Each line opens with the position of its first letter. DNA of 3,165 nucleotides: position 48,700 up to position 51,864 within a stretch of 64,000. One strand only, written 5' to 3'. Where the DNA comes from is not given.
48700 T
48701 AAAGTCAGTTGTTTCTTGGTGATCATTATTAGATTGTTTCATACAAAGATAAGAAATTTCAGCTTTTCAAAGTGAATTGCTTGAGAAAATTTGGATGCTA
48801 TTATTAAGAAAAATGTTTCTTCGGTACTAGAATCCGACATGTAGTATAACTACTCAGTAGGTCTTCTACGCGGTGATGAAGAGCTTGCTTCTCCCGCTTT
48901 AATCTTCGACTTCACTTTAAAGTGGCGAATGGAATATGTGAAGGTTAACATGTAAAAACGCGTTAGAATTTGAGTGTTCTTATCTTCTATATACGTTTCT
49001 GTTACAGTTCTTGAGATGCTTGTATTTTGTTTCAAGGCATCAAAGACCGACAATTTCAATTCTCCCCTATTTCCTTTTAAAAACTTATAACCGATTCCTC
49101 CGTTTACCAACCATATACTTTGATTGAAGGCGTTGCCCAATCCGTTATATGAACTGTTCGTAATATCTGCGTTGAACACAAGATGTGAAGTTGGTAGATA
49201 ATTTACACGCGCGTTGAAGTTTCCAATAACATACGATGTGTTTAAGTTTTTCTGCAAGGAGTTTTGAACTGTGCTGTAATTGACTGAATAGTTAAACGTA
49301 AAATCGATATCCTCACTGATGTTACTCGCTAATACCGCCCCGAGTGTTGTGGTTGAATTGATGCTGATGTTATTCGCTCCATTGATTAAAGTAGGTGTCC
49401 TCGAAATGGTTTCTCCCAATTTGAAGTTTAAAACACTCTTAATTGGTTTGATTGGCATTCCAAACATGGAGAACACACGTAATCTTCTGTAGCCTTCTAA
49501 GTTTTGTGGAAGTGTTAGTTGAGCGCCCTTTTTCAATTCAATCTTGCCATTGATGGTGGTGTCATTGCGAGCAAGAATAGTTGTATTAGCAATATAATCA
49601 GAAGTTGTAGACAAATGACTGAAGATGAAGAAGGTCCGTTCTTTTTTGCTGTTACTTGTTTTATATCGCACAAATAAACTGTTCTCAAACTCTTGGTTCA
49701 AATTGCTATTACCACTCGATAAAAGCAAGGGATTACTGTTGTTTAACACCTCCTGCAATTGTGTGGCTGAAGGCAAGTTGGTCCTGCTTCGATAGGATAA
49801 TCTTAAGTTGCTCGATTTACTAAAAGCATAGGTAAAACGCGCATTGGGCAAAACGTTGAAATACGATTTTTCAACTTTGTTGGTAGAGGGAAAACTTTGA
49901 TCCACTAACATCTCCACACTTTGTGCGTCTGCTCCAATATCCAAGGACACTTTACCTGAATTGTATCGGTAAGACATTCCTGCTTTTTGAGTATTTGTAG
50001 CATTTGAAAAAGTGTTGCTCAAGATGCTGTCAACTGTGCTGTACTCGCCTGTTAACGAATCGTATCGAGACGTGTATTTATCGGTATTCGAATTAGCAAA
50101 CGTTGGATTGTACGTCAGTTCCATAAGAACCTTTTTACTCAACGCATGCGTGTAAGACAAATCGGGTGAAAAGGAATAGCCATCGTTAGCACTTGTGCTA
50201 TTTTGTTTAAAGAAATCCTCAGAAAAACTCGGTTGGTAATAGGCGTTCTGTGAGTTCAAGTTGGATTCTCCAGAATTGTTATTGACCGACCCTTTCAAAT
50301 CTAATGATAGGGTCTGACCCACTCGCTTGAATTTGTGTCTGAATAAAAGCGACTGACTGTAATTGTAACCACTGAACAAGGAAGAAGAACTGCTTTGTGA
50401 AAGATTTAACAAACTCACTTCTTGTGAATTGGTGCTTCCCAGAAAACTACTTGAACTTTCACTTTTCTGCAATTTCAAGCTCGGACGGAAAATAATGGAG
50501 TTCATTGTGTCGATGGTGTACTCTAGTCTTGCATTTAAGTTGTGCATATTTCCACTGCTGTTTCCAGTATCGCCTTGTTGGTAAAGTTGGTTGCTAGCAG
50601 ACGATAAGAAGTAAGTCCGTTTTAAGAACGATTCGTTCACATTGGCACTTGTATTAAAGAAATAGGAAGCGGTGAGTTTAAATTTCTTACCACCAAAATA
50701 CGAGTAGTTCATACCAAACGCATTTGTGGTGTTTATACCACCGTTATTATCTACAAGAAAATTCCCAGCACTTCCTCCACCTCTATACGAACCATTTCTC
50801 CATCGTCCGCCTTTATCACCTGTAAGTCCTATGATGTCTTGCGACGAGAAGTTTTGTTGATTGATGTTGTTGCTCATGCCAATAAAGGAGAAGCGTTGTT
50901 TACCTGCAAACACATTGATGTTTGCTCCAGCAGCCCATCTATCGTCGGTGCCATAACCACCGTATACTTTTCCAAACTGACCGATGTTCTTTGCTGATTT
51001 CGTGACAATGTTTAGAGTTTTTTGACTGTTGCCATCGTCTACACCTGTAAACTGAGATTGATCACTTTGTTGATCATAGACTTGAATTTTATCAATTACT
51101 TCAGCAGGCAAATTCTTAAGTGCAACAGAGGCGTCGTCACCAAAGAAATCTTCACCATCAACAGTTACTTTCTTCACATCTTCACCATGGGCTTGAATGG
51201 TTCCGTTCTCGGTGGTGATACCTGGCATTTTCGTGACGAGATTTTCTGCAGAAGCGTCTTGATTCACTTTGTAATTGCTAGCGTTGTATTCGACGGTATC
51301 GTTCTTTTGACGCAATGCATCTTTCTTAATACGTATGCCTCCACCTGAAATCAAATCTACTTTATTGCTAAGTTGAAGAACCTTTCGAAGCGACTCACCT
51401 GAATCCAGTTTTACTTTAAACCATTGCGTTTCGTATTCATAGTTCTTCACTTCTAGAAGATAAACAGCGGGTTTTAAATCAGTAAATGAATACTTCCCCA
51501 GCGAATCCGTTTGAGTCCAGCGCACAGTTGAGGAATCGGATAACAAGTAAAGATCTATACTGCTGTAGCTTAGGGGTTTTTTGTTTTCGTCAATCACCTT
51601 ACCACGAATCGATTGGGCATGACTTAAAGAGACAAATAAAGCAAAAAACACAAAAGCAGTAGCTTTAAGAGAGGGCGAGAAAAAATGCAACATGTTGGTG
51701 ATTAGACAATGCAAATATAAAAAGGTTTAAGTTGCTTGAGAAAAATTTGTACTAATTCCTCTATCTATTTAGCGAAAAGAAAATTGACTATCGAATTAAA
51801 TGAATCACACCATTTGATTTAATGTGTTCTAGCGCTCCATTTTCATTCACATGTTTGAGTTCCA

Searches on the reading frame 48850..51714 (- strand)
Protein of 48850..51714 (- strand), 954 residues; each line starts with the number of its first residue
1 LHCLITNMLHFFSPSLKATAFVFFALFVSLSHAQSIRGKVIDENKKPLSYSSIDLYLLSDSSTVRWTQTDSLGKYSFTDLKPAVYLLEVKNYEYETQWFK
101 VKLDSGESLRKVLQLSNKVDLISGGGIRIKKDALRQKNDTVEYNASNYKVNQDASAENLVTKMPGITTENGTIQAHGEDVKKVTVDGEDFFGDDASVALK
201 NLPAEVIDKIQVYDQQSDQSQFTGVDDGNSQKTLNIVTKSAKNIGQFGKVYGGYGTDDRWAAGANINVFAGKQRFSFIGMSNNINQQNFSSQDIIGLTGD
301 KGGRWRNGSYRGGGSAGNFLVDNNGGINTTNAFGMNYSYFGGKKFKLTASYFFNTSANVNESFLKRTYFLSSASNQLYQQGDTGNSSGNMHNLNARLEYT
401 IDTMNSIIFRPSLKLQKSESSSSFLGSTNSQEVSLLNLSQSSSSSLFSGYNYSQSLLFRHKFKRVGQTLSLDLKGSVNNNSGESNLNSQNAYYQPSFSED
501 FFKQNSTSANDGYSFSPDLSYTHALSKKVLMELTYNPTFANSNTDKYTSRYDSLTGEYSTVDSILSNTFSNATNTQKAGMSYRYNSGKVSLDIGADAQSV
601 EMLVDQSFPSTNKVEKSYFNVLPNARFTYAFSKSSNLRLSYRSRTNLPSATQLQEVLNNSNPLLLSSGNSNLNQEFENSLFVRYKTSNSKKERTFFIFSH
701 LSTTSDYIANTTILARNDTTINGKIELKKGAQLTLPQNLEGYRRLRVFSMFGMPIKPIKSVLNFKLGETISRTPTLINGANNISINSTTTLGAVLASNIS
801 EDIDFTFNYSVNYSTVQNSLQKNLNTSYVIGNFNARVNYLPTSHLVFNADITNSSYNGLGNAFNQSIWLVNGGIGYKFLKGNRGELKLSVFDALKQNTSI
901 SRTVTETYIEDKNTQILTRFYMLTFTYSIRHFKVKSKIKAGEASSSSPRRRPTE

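Call 17: search_protein_families(library=pfam, proteins=[window:48850-51714:-], max_evalue=0.001)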
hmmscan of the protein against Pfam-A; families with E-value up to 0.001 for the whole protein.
window:48850-51714:- (954 aa): 3 families
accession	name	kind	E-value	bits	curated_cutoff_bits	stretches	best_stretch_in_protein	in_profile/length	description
PF14905.12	OMP_b-brl_3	-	6.7e-35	121.4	27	1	460-927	1-408/408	Outer membrane protein beta-barrel family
PF13620.12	CarboxypepD_reg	-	5.7e-11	43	32.3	1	35-115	1-81/82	Carboxypeptidase regulatory-like domain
PF13715.12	CarbopepD_reg_2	-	5.1e-08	33.3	32.2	1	36-118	1-79/88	CarboxypepD_reg-like domain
